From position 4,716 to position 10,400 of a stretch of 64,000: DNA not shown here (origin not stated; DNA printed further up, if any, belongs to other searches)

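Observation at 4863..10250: Giant 1795-aa secreted multicopper oxidase in the size class of Mn(II)-oxidising MofA/MnxG enzymes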

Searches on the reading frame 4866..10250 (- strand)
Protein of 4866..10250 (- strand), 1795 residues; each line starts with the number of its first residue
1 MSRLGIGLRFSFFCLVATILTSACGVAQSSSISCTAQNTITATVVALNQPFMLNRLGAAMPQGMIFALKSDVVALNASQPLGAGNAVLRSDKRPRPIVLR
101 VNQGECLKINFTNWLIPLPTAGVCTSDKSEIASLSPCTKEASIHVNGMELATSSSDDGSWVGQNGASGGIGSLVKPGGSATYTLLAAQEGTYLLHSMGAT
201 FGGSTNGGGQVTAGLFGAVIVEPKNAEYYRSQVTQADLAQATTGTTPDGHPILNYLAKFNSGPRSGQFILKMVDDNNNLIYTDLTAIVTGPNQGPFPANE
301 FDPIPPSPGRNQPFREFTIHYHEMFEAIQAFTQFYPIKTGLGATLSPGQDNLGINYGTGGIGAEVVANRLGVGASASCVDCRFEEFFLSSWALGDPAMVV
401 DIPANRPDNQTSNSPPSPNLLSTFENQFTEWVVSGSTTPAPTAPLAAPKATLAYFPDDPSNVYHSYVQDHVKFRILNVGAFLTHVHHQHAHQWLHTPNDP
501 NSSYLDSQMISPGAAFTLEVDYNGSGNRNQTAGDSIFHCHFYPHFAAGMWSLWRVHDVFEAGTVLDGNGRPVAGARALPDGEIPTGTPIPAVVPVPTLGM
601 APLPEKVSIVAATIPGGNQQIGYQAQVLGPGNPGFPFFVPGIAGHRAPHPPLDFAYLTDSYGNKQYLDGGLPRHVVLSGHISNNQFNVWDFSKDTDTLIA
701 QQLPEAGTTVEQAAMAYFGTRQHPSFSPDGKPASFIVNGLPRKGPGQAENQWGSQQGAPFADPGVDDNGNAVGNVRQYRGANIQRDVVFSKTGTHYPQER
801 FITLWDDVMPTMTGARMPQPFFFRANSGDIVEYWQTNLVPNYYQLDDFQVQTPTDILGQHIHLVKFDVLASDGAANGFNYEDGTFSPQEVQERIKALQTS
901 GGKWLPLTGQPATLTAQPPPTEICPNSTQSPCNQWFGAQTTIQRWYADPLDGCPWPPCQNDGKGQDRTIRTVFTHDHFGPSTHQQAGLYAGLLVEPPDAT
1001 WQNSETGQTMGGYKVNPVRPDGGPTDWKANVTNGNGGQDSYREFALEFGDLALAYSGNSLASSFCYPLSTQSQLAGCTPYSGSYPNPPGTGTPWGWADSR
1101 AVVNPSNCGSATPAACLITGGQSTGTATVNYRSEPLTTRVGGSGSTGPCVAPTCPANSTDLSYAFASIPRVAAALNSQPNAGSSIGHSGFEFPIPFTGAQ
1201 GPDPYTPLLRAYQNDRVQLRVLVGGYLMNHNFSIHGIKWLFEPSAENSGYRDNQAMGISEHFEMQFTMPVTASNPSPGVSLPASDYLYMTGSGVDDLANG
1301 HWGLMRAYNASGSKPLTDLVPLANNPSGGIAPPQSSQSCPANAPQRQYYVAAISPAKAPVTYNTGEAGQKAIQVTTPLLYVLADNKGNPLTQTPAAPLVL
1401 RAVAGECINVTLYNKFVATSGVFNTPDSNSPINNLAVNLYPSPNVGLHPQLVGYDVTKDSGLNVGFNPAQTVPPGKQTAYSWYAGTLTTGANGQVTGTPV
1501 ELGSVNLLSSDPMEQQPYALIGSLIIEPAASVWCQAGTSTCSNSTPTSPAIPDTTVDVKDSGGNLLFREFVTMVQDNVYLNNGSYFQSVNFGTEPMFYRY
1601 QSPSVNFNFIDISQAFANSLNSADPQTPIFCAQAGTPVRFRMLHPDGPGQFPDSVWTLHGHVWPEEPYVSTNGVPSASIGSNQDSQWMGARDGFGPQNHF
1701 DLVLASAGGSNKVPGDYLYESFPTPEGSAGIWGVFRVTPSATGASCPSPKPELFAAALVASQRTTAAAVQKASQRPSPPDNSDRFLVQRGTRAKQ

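Call 5: search_protein_families(library=pfam, proteins=[window:4866-10250:-], max_evalue=1)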
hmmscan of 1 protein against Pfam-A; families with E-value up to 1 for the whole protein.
window:4866-10250:- (1795 aa): 2 families
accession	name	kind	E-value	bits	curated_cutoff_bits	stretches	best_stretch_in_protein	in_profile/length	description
PF07732.21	Cu-oxidase_3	-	5.1e-08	33.4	21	1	111-225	19-118/119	Multicopper oxidase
PF07731.20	Cu-oxidase_2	-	0.039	14.2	20.4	0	458-551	30-129/137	Multicopper oxidase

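Call 6: search_protein_families(library=ncbifam, proteins=[window:4866-10250:-], max_evalue=1)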
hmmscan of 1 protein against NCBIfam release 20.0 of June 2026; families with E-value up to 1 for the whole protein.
window:4866-10250:- (1795 aa): 4 families
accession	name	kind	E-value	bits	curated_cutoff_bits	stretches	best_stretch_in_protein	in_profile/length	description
NF041487.1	copper_ox_MnxG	equivalog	0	1094.4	3100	3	37-611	2-589/1894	manganese-oxidizing multicopper oxidase MnxG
TIGR01480.1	copper_res_A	subfamily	0.0039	15.7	478.95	1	94-230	74-169/593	copper resistance system multicopper oxidase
TIGR02376.1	Cu_nitrite_red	equivalog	0.009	15.4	296.3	1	165-225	92-148/326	copper-containing nitrite reductase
TIGR03388.1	ascorbase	equivalog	0.19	10.4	614.8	0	164-227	71-125/542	L-ascorbate oxidase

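Call 8: search_solved_structures(query=window:4866-10250:-, max_evalue=1)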
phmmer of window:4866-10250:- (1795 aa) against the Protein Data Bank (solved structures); distinct sequences matched with E-value up to 1: 1.
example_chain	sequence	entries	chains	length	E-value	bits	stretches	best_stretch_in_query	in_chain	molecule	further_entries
9bxa_A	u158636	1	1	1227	1.2e-76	261.7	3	1200-1739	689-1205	MnxG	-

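Call 9: search_solved_structures(query=window:4866-10250:-, max_evalue=1, show_alignments=1)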
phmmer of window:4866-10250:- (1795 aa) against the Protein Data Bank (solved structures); distinct sequences matched with E-value up to 1: 1.
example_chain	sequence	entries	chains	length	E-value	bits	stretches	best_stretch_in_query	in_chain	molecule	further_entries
9bxa_A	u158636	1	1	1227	1.2e-76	261.7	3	1200-1739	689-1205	MnxG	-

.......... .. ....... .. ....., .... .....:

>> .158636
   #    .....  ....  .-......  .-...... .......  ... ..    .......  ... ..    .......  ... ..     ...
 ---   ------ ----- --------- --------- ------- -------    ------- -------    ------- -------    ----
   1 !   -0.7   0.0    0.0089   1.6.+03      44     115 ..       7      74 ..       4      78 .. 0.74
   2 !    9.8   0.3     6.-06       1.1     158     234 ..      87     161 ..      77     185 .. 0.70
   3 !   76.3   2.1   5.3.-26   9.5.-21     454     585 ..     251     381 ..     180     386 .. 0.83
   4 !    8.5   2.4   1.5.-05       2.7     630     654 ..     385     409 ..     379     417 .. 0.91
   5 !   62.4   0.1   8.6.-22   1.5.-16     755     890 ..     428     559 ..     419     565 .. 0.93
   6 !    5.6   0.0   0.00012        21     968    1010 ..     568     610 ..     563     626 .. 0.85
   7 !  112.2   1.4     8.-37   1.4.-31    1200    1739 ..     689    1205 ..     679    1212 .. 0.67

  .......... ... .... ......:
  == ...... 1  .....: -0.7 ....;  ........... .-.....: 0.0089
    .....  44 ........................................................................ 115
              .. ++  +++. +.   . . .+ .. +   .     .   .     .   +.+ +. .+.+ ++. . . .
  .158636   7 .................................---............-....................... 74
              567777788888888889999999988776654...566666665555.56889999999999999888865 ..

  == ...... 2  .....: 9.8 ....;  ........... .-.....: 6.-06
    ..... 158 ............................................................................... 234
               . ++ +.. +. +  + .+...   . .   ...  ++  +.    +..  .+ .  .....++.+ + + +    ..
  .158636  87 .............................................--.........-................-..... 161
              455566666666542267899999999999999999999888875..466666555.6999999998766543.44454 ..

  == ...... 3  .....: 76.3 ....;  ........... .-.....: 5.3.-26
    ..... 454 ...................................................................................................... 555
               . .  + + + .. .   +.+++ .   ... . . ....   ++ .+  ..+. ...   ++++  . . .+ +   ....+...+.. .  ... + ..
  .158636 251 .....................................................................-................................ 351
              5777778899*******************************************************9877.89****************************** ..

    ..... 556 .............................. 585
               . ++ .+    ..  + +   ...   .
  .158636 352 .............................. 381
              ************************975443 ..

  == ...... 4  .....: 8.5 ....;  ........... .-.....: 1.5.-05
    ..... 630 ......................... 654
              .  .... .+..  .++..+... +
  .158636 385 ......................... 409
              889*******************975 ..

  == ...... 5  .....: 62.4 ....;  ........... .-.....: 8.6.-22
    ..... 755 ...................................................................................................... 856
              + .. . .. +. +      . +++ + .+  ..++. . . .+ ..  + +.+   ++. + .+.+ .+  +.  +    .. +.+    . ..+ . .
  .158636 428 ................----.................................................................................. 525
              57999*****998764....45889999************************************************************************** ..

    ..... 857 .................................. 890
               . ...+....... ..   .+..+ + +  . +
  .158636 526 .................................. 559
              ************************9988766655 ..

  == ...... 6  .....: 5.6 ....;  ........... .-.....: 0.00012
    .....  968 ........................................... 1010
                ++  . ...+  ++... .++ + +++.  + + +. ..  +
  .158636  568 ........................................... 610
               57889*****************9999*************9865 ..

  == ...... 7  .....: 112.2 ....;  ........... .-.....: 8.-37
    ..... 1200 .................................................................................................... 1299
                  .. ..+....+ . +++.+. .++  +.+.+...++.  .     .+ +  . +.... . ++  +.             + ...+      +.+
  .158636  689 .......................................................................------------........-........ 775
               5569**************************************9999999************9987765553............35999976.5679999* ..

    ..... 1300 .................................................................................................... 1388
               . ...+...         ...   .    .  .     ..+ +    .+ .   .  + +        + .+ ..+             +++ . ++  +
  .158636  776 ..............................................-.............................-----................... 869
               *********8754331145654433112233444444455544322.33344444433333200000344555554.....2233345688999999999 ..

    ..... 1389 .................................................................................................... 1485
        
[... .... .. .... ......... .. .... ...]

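Call 17: find_homologous_proteins(query=window:4866-10250:-, max_evalue=1e-10)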
Query window:4866-10250:- (1795 aa): 2774 proteins with E <= 1e-10 among 8000 candidates; the best 120 are listed.
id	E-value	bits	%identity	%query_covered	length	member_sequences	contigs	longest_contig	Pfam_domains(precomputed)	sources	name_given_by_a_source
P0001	0.0e+0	4204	100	100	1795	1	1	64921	PF07732.22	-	-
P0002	0.0e+0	3682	87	100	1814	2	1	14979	PF07732.22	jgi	jgi:manganese oxidase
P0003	0.0e+0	2018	55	99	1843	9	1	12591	PF07732.22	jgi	jgi:hypothetical protein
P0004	0.0e+0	2018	55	97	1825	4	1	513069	-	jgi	jgi:hypothetical protein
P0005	0.0e+0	2014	55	98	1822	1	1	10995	PF07732.22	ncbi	-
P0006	0.0e+0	1976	54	99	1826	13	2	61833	-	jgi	jgi:hypothetical protein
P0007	0.0e+0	1974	54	99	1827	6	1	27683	PF07732.22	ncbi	-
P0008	0.0e+0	1962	53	99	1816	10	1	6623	PF07732.22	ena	-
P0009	0.0e+0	1961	54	98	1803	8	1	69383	PF07732.22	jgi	jgi:hypothetical protein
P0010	0.0e+0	1950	55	96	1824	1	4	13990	PF07732.22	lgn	-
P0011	0.0e+0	1950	54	97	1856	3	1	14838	-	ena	-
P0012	0.0e+0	1949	53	99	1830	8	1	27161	PF07732.22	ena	-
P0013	0.0e+0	1940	54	96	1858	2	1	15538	-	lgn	-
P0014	0.0e+0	1924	52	99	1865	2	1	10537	-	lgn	-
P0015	0.0e+0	1790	51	99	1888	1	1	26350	-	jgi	jgi:hypothetical protein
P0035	0.0e+0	1641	49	96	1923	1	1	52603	PF07732.22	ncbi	-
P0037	0.0e+0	1593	49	97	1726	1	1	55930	-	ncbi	-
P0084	0.0e+0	1485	45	97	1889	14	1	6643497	-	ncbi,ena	-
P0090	0.0e+0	1482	45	97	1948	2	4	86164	-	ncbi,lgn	-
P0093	0.0e+0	1481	47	95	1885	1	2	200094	-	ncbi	-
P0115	0.0e+0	1469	45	95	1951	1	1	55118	-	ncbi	-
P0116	0.0e+0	1469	47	95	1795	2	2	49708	-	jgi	jgi:hypothetical protein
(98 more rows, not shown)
